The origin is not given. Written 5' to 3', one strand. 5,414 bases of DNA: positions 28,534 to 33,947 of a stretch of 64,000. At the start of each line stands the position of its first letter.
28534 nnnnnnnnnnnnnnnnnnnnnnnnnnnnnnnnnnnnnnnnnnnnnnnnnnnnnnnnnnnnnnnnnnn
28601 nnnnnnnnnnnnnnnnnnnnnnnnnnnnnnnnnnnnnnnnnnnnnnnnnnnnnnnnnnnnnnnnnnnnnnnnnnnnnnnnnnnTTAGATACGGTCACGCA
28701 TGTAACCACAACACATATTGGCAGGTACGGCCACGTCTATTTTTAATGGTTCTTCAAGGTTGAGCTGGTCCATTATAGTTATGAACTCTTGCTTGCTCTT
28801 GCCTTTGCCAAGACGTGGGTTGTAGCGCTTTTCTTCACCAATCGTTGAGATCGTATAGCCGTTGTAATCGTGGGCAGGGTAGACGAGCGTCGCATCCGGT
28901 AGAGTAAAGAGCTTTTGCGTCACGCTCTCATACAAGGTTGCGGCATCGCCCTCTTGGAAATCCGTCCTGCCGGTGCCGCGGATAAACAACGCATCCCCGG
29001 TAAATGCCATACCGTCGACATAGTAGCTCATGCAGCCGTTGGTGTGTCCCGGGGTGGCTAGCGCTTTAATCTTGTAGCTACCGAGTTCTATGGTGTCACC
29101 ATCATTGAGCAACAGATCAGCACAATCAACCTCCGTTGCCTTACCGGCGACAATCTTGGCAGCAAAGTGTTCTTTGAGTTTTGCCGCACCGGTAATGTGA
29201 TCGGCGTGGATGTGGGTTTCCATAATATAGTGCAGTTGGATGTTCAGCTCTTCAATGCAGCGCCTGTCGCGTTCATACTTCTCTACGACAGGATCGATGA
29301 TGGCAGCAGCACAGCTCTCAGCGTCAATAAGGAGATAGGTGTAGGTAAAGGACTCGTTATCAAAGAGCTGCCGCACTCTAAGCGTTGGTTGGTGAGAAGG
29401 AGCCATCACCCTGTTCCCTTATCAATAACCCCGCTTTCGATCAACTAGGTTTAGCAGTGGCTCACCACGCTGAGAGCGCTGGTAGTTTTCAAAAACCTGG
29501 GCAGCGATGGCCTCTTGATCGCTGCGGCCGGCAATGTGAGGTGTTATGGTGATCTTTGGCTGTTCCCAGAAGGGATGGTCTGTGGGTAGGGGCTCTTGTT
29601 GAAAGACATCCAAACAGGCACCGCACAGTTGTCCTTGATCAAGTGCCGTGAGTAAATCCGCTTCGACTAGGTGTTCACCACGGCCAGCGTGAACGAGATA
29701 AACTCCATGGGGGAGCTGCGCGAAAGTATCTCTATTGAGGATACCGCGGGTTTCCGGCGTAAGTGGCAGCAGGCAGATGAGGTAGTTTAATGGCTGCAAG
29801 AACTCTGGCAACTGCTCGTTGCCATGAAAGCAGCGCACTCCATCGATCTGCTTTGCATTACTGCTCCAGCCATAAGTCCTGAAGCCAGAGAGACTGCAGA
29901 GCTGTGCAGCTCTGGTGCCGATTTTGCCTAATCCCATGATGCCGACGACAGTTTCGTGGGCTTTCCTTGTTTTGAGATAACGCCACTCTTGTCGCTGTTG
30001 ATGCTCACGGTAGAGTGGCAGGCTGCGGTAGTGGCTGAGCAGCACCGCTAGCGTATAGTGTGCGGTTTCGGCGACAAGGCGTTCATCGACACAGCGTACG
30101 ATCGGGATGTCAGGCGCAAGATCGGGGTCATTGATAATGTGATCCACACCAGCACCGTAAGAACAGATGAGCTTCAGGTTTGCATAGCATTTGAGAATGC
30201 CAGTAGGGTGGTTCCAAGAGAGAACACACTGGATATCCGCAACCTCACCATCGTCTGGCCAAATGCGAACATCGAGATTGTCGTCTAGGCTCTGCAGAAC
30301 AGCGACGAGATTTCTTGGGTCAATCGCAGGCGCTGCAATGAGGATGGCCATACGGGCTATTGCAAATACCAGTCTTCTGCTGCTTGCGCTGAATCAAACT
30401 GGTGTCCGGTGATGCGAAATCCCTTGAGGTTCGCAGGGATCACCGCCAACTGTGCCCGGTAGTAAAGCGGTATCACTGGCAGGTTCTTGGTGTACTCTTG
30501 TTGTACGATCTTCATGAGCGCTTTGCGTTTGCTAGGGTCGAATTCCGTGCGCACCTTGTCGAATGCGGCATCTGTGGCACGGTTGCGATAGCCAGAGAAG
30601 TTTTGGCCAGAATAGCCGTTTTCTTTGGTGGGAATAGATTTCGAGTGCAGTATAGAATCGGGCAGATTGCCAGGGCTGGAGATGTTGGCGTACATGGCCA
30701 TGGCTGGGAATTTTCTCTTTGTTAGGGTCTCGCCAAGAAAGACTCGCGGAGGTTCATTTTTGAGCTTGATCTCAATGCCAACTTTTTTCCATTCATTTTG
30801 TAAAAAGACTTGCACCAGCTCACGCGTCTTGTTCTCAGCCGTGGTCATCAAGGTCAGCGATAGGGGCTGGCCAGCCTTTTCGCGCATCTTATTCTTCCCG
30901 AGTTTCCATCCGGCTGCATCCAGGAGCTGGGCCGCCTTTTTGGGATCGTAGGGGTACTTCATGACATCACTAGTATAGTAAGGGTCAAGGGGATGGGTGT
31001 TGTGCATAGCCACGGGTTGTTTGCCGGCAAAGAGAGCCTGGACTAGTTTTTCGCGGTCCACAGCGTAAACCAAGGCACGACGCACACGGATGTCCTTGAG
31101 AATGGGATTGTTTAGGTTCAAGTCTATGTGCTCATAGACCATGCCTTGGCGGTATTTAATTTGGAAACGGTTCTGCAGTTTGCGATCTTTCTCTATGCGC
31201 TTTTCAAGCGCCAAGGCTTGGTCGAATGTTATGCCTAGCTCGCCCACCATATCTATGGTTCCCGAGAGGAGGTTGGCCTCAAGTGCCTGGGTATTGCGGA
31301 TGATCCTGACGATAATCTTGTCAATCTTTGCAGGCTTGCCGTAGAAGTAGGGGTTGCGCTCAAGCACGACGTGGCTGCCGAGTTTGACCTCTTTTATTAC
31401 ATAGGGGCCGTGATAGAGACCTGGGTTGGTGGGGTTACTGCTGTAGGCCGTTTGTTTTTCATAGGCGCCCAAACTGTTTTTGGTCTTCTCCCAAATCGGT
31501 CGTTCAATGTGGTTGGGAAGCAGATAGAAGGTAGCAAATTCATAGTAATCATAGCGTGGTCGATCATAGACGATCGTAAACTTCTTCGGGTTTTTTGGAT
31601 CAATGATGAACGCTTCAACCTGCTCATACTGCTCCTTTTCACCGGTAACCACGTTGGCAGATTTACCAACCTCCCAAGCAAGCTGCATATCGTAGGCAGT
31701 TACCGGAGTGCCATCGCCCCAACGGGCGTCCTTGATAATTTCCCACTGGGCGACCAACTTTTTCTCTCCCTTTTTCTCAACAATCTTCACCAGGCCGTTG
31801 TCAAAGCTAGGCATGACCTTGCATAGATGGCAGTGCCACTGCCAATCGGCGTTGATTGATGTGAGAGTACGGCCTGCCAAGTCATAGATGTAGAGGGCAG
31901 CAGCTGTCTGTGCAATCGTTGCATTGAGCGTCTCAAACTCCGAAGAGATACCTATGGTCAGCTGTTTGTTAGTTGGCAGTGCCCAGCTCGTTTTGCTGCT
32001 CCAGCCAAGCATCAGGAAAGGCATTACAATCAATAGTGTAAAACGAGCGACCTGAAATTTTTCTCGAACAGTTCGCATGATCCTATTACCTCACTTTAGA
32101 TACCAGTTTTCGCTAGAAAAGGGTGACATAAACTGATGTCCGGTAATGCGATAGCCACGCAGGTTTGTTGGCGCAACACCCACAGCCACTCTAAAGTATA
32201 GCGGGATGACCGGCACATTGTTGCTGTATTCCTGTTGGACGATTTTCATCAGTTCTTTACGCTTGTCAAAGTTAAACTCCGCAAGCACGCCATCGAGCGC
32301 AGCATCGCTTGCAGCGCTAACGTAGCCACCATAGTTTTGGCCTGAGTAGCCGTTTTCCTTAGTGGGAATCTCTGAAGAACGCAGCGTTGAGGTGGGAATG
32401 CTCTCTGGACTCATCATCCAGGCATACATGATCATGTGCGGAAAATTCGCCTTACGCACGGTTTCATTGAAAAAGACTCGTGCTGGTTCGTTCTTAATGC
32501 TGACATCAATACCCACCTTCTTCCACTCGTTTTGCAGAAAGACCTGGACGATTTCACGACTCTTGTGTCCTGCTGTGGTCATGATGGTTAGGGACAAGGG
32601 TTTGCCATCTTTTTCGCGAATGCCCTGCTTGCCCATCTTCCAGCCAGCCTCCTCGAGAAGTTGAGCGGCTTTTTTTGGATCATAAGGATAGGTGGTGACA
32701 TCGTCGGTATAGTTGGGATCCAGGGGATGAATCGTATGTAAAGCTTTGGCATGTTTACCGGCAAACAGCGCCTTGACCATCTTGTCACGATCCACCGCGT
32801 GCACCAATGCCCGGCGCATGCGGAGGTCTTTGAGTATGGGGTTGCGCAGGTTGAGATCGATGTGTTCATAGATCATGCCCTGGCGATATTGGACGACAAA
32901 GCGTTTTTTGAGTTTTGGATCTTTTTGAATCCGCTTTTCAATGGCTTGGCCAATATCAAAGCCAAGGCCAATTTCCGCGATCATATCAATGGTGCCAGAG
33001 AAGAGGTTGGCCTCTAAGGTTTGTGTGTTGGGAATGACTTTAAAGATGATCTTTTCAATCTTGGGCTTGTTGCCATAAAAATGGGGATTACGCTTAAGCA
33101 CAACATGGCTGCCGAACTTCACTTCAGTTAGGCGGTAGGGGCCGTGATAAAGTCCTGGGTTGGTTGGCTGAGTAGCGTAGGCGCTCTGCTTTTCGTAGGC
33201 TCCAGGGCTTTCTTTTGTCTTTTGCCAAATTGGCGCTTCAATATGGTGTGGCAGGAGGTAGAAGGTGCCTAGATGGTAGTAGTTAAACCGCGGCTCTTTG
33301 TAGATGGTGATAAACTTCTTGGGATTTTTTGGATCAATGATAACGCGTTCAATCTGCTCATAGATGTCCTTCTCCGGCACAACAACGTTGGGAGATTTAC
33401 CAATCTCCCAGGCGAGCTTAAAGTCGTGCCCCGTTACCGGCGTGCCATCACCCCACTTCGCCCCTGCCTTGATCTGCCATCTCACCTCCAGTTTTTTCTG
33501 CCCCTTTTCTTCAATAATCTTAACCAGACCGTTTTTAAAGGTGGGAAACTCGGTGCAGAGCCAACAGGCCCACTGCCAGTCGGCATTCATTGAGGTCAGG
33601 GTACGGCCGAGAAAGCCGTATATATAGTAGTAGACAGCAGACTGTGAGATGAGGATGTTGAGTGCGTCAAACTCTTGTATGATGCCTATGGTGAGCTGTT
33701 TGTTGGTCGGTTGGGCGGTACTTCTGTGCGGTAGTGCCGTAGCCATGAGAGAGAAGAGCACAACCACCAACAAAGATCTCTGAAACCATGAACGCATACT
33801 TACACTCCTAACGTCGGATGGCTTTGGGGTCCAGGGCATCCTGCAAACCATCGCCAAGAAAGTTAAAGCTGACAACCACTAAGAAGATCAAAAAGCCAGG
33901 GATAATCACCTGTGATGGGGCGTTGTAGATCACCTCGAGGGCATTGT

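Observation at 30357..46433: One ABC importer with seven tandem, diverged family-5 substrate-binding protein paralogs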

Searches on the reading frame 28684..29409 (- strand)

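Call 5: search_protein_families(library=pfam, proteins=[window:28684-29409:-])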
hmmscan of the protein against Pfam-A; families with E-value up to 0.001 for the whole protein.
window:28684-29409:- (241 aa): 1 family
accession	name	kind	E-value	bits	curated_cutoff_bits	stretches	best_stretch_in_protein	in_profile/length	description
PF00753.33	Lactamase_B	-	4.2e-19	69.7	22.7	1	35-180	17-196/196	Metallo-beta-lactamase superfamily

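Call 41: search_protein_families(library=ncbifam, proteins=[window:28684-29409:-], max_evalue=0.00001)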
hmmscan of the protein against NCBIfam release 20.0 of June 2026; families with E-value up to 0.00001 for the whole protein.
window:28684-29409:- (241 aa): 16 families
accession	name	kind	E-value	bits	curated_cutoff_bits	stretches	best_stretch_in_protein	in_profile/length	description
TIGR03413.1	GSH_gloB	equivalog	6e-37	127.3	200.8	1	23-183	11-167/248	hydroxyacylglutathione hydrolase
NF040641.1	bifunc_ST_SDO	equivalog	6.7e-33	114.2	625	1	7-235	139-403/423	bifunctional sulfur transferase/dioxygenase Blh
NF007597.0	PRK10241.1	equivalog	8.1e-26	90.8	421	1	23-183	13-168/251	hydroxyacylglutathione hydrolase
NF041804.1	MBL_fold_SolJ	exception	3e-22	78.9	350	1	23-198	19-196/224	solanimycin biosynthesis MBL-fold hydrolase SolJ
NF033105.1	bla_subclass_B3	equivalog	1.5e-14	53.9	240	1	98-132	122-156/257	subclass B3 metallo-beta-lactamase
NF012229.1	bla_class_B_core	domain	2.1e-12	47.4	100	1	35-131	26-138/139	metallo-beta-lactamase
NF000469.2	CAR_gen_B3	exception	2.8e-09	36.4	500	1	94-133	167-206/311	CAR family subclass B3 metallo-beta-lactamase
NF000405.1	HARLDQ_not_B3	exception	3.2e-09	36.7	350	0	97-131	137-171/267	HARLDQ motif MBL-fold protein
NF041137.2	B3_blaSPR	exception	8.6e-09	35.2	550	0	97-130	159-192/296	SPR family subclass B3 metallo-beta-lactamase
NF033184.1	B3_Acin_new1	exception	3.3e-08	33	580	0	98-130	147-179/283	putative subclass B3 metallo-beta-lactamase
NF012140.0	blaBJP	exception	3.7e-08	32.5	600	0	98-130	153-185/294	BJP family subclass B3 metallo-beta-lactamase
NF047893.1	blaSAM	exception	5.5e-07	29.2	550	0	99-130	165-196/295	SAM family subclass B3 metallo-beta-lactamase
NF000287.1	SMB1_fam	exception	7.1e-07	28.9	400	0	102-129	148-175/280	SMB-1 family subclass B3 metallo-beta-lactamase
NF000427.2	blaCAU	exception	2e-06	27.3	500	0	56-92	60-99/262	CAU/MBL1b family subclass B3 metallo-beta-lactamase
NF000459.2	blaSPG-1_fam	exception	2.7e-06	26.7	550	0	59-129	90-178/285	SPG-1 family subclass B3 metallo-beta-lactamase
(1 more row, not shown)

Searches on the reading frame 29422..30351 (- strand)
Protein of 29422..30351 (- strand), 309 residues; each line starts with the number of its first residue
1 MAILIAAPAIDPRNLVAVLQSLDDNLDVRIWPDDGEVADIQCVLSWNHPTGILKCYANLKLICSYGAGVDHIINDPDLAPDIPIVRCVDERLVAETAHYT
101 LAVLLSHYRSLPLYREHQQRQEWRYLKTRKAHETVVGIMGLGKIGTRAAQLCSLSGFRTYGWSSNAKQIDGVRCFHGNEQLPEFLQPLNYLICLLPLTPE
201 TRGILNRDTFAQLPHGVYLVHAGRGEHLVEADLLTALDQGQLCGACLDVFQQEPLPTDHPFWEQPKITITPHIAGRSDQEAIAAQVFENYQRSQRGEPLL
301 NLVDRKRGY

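Call 5: search_protein_families(library=pfam, proteins=[window:29422-30351:-])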
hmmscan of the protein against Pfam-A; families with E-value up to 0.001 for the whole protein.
window:29422-30351:- (309 aa): 1 family
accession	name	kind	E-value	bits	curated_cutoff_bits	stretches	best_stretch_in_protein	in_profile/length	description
PF02826.25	2-Hacid_dh_C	-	1.2e-45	155.5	25.1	1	101-274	1-178/178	D-isomer specific 2-hydroxyacid dehydrogenase, NAD binding domain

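Call 41: search_protein_families(library=ncbifam, proteins=[window:29422-30351:-], max_evalue=0.00001)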
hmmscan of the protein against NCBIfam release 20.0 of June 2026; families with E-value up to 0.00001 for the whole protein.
window:29422-30351:- (309 aa): 20 families
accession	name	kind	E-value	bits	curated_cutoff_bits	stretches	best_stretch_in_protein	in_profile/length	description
NF012013.0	PRK15469.1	equivalog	3.3e-61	207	403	1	1-309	1-312/312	glyoxylate/hydroxypyruvate reductase GhrA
NF041369.1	Dhydh_Halo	equivalog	8.6e-43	146.7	400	1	10-303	13-304/305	D-2-hydroxyacid dehydrogenase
TIGR01327.1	PGDH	equivalog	4.9e-30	104.8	454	1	52-301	56-308/525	phosphoglycerate dehydrogenase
NF006263.0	PRK08410.1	equivalog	1.2e-24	87.3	389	1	52-289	57-302/311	D-2-hydroxyacid dehydrogenase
NF005069.0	PRK06487.1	equivalog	4.5e-22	78.5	448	1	52-299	63-316/320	2-hydroxyacid dehydrogenase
NF009714.1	PRK13243.1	equivalog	1.2e-21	77.4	455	1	50-305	59-324/332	glyoxylate reductase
NF011938.0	PRK15409.1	equivalog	8.6e-21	74.3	492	1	114-276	121-289/324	glyoxylate/hydroxypyruvate reductase GhrB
NF005750.0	PRK07574.1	equivalog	1.2e-19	70.6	329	1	57-277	113-338/386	NAD-dependent formate dehydrogenase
NF005027.0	PRK06436.1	equivalog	2.9e-19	69.3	261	1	17-305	15-290/303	2-hydroxyacid dehydrogenase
NF005387.0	PRK06932.1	equivalog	2.7e-18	66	492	1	86-279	92-293/314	2-hydroxyacid dehydrogenase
NF008759.0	PRK11790.1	equivalog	5.6e-17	61.5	404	1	100-287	117-310/410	phosphoglycerate dehydrogenase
NF000492.1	vanH_gen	exception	3.6e-14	52.5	540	1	57-253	65-255/312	D-lactate dehydrogenase VanH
NF001309.0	PRK00257.1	equivalog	1.2e-11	44.2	434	1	127-292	110-276/379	4-phosphoerythronate dehydrogenase PdxB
NF006374.0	PRK08605.1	subfamily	9.3e-11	41.3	356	1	76-253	85-266/332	D-lactate dehydrogenase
NF009127.0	PRK12480.1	equivalog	9.9e-11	41.2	579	1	59-253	70-264/330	D-lactate dehydrogenase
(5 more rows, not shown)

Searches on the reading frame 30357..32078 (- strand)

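Call 5: search_protein_families(library=pfam, proteins=[window:30357-32078:-])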
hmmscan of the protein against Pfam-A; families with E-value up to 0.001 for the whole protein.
window:30357-32078:- (573 aa): 1 family
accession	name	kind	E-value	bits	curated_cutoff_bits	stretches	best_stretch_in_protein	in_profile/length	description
PF00496.27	SBP_bac_5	-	3.3e-61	207.9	32.4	1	112-469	21-353/368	Bacterial extracellular solute-binding proteins, family 5 Middle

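Call 6: search_protein_families(library=ncbifam, proteins=[window:30357-32078:-], max_evalue=0.00001)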
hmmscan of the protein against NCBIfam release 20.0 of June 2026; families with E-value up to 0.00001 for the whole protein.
window:30357-32078:- (573 aa): 10 families
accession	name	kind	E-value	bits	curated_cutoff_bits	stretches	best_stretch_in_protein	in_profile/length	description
TIGR02294.1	nickel_nikA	equivalog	4.5e-37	127.7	393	1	223-560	165-492/501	nickel ABC transporter substrate-binding protein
NF045467.1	Opp4A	equivalog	5.5e-37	127.2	650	1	223-560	210-547/556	oligopeptide ABC transporter substrate-binding protein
TIGR04028.1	SBP_KPN_01854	hypoth_equivalog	2.5e-30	105.5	468.5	1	224-555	166-494/509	TIGR04028 family ABC transporter substrate-binding protein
NF045468.1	Opp5A_nikA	equivalog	5.7e-25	87.8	600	1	223-557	161-475/488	nickel ABC transporter substrate-binding protein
NF047575.1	opine_bind_CntA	exception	4.6e-22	78.3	800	1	224-443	194-413/535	staphylopine-dependent metal ABC transporter substrate-binding lipoprotein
NF011689.0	PRK15109.1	equivalog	3.9e-16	58.8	560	1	223-556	215-525/547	ABC transporter substrate-binding protein SapA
NF011684.0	PRK15104.1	equivalog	5.5e-15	55.1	947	1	108-553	96-523/543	oligopeptide ABC transporter substrate-binding protein OppA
NF011942.0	PRK15413.1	equivalog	2.5e-14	52.9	594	1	224-564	186-509/512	glutathione ABC transporter substrate-binding protein GsiB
NF043070.1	DppA_dipep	equivalog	2.4e-13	49.5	1005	1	223-535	210-500/535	dipeptide ABC transporter periplasmic-binding protein DppA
NF007287.0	PRK09755.1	equivalog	6.8e-11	41.7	1098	1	221-558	207-520/535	ABC transporter substrate-binding protein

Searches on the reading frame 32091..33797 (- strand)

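Call 6: search_protein_families(library=ncbifam, proteins=[window:32091-33797:-], max_evalue=0.00001)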
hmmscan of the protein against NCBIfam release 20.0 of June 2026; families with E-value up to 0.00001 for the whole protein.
window:32091-33797:- (568 aa): 10 families
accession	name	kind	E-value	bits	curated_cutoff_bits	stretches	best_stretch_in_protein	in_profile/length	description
TIGR02294.1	nickel_nikA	equivalog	8e-46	156.6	393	1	218-561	165-498/501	nickel ABC transporter substrate-binding protein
NF045467.1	Opp4A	equivalog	1.4e-42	145.6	650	1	218-554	210-546/556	oligopeptide ABC transporter substrate-binding protein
TIGR04028.1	SBP_KPN_01854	hypoth_equivalog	2e-32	112.5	468.5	1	310-535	255-479/509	TIGR04028 family ABC transporter substrate-binding protein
NF047575.1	opine_bind_CntA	exception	2.3e-30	105.6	800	1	219-562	194-531/535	staphylopine-dependent metal ABC transporter substrate-binding lipoprotein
NF045468.1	Opp5A_nikA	equivalog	1.8e-24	86.1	600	1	218-436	161-367/488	nickel ABC transporter substrate-binding protein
NF011684.0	PRK15104.1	equivalog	1.7e-20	73.2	947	1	106-549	99-524/543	oligopeptide ABC transporter substrate-binding protein OppA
NF043070.1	DppA_dipep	equivalog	6e-19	68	1005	1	218-530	210-500/535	dipeptide ABC transporter periplasmic-binding protein DppA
NF011689.0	PRK15109.1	equivalog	7.9e-17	61.1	560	1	217-548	214-522/547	ABC transporter substrate-binding protein SapA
NF011942.0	PRK15413.1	equivalog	2.5e-14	52.9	594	1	215-552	182-499/512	glutathione ABC transporter substrate-binding protein GsiB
NF007287.0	PRK09755.1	equivalog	9.7e-09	34.6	1098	0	309-549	290-516/535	ABC transporter substrate-binding protein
